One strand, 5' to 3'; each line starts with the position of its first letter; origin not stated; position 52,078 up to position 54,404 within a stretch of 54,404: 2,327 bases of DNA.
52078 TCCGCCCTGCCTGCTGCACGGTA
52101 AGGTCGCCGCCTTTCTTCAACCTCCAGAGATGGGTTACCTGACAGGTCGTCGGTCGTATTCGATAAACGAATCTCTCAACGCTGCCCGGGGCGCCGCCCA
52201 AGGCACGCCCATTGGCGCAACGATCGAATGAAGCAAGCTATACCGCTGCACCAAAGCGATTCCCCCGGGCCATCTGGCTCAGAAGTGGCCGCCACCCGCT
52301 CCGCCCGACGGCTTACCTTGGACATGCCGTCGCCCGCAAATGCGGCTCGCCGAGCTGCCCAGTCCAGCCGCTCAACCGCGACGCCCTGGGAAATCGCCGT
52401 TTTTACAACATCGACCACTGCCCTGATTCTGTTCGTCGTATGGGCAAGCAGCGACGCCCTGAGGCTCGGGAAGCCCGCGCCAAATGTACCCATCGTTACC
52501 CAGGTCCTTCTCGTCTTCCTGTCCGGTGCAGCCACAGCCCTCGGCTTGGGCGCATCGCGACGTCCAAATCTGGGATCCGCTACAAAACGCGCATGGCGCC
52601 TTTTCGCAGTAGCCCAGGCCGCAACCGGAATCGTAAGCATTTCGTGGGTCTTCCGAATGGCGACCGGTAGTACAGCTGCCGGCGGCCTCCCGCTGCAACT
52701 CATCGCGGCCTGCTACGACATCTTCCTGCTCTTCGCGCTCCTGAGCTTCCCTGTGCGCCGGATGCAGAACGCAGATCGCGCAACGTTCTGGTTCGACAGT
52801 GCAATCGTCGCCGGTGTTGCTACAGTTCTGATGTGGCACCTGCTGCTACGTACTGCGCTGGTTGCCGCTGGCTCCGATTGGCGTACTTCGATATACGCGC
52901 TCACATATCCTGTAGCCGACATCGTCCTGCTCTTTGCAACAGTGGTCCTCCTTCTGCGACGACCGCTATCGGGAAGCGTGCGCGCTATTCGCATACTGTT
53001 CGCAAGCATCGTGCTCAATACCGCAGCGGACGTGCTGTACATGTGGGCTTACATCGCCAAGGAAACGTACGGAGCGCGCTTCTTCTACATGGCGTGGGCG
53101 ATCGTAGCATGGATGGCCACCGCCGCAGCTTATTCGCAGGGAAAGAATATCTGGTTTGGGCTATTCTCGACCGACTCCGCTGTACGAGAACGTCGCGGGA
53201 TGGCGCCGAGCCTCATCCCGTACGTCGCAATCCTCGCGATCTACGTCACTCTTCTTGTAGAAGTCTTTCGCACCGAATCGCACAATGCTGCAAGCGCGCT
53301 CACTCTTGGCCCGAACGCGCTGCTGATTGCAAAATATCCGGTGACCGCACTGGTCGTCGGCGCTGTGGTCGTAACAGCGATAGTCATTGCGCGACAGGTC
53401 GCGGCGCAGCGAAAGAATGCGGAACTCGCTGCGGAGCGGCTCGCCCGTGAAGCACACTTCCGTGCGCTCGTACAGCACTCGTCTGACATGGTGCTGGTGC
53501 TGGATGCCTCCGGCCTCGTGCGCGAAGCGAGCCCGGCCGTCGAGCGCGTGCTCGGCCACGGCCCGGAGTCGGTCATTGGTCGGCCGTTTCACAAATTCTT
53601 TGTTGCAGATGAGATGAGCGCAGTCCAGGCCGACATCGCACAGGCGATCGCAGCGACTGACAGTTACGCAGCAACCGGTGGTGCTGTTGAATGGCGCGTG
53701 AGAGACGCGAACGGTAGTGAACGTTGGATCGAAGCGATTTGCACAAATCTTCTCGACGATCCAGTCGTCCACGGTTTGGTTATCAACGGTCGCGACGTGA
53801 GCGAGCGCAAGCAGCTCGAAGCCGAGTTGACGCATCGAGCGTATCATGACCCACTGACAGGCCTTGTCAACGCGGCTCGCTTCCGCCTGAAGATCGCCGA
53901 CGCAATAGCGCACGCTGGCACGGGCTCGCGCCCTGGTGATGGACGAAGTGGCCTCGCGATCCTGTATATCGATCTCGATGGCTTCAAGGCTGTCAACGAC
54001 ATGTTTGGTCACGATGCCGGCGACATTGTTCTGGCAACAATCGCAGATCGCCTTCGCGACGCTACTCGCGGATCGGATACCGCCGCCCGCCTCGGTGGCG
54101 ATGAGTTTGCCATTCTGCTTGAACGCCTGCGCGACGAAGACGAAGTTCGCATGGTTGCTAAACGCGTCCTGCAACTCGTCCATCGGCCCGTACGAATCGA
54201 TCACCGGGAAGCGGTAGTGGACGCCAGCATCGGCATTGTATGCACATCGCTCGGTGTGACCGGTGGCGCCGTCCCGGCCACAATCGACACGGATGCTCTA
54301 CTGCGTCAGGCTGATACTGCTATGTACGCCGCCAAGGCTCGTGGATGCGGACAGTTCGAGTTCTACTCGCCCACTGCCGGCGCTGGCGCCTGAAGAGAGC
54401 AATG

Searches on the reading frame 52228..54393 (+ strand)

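Call 96: search_protein_families(library=pfam, proteins=[window:52228-54393:+], max_evalue=0.00001)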
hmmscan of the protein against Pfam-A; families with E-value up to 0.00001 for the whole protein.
window:52228-54393:+ (721 aa): 5 families
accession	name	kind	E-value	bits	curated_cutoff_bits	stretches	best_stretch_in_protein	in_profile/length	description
PF00990.26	GGDEF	-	1.9e-37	128.9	23.8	1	538-706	1-158/161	Diguanylate cyclase, GGDEF domain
PF00989.32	PAS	-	1.5e-12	48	22.6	1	409-524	1-113/113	PAS fold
PF08448.16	PAS_4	-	2.6e-12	47.4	23.1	1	416-529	2-110/110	PAS fold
PF13426.13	PAS_9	-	2.8e-08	34.4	27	1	420-526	2-103/103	PAS domain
PF08447.18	PAS_3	-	3e-08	34.3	25.6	1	433-509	3-76/89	PAS fold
